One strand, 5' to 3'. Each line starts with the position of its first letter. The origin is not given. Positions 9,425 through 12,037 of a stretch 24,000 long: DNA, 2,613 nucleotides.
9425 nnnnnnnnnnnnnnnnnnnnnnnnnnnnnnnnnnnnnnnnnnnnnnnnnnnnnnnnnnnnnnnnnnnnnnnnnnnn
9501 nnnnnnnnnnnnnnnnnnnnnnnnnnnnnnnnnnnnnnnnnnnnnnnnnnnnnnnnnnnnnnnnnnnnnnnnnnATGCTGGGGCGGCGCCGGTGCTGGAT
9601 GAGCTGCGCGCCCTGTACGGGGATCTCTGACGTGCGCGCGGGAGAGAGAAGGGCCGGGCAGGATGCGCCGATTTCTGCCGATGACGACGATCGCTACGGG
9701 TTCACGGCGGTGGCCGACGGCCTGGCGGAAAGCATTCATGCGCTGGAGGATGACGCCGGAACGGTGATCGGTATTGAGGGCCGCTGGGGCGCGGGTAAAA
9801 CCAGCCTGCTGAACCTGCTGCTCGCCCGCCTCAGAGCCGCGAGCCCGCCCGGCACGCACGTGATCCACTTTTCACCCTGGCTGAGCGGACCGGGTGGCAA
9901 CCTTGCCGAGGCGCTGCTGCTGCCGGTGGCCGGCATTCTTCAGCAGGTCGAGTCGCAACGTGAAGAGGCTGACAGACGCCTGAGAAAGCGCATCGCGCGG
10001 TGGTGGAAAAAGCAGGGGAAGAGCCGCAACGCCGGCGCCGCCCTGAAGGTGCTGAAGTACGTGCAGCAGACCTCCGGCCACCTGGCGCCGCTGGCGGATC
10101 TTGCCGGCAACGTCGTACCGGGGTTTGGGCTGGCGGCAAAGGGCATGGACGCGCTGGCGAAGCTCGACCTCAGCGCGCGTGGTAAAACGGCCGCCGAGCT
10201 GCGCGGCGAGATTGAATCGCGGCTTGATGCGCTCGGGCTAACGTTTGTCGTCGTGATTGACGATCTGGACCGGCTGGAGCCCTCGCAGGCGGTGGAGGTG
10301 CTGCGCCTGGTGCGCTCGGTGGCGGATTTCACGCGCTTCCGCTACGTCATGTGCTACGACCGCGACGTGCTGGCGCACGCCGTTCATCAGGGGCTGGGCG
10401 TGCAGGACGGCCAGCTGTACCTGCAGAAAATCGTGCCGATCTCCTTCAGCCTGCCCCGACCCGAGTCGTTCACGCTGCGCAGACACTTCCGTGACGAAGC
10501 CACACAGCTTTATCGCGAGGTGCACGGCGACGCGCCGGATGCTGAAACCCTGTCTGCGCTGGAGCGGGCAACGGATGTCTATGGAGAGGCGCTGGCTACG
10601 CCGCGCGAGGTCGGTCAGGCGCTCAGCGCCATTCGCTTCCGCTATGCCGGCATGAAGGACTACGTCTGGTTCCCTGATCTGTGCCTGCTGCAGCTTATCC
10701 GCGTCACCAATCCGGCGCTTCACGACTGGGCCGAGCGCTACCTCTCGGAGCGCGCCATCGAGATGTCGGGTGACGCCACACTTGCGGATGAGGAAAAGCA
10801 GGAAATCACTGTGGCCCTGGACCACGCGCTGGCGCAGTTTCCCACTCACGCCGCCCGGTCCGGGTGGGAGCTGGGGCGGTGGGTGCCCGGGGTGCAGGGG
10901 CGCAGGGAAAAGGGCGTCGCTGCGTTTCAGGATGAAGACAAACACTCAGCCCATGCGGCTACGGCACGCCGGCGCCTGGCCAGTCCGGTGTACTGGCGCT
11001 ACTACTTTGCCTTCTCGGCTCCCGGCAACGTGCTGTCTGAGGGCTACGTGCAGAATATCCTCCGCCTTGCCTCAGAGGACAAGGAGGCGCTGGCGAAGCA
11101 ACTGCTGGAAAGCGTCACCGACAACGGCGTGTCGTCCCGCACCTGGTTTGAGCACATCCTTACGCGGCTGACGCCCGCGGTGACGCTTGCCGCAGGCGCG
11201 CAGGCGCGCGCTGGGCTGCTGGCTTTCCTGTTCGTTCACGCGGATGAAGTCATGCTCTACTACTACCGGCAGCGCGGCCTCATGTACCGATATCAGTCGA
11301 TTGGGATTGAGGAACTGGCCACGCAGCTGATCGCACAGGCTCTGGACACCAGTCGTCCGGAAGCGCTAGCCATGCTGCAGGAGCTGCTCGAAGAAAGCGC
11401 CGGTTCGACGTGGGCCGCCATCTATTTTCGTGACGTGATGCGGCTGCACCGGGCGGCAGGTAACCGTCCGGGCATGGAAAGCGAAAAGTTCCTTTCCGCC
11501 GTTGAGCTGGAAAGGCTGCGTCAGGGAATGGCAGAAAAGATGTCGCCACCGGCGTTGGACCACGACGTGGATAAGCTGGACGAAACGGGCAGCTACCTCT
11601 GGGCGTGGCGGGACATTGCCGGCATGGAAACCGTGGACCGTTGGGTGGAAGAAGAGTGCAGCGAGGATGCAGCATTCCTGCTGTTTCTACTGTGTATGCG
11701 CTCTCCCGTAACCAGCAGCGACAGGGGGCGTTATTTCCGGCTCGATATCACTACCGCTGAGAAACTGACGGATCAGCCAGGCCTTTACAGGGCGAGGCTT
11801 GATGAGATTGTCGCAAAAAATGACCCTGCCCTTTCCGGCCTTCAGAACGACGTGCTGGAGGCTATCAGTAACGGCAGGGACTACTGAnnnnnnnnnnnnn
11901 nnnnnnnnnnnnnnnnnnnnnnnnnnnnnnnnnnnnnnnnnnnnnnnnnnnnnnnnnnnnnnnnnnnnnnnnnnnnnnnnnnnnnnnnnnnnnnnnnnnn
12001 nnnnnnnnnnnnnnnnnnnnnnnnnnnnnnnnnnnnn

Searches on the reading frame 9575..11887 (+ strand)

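Call 11: search_protein_families(library=pfam, proteins=[window:9575-11887:+])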
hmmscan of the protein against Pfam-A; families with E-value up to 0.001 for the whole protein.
window:9575-11887:+ (770 aa): 3 families
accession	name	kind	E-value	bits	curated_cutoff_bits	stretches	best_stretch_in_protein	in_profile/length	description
PF07693.20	KAP_NTPase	-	1.5e-38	133.2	20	1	45-358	3-291/293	KAP family P-loop domain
PF13401.12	AAA_22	-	7.5e-07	30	27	1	65-252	8-110/130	AAA domain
PF13191.12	AAA_16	-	4.7e-05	24.4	32.6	1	56-241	18-151/167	AAA ATPase domain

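Call 12: search_protein_families(library=ncbifam, proteins=[window:9575-11887:+])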
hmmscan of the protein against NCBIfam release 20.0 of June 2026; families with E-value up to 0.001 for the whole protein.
window:9575-11887:+ (770 aa): 1 family
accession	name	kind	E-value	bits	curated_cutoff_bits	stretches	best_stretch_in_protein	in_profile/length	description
NF041923.1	QatA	equivalog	1.8e-10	40.2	600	1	44-272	16-251/628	Qat anti-phage system ATPase QatA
